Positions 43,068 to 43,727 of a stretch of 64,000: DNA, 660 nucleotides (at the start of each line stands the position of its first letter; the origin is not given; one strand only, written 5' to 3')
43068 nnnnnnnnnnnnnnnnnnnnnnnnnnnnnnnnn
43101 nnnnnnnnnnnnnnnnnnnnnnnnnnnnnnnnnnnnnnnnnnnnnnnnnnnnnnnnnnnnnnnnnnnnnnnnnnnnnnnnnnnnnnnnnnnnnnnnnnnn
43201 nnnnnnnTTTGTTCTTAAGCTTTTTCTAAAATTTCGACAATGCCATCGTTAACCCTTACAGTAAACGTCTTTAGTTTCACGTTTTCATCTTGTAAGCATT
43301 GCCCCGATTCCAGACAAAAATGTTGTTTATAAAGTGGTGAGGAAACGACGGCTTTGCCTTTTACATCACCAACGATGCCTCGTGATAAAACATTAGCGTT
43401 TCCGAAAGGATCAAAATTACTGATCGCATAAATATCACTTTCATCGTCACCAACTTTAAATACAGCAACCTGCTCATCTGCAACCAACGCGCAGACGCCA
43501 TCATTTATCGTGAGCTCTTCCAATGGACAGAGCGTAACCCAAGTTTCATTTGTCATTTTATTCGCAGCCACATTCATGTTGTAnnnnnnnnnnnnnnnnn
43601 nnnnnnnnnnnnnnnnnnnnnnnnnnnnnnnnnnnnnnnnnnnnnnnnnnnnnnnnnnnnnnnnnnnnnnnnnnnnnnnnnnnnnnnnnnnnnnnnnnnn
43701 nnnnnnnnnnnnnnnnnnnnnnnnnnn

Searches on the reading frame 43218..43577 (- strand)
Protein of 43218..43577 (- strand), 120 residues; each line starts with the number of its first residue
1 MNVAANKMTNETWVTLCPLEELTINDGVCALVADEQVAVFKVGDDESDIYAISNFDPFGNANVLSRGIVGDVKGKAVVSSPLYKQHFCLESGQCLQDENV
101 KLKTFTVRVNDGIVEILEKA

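Call 59: search_protein_families(library=pfam, proteins=[window:43218-43577:-], max_evalue=0.000001)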
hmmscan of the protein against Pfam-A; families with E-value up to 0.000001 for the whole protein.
window:43218-43577:- (120 aa): 1 family
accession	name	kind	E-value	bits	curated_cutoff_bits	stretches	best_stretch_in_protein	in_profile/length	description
PF13806.12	Rieske_2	-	1.8e-37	127.8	27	1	12-116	1-103/104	Rieske-like [2Fe-2S] domain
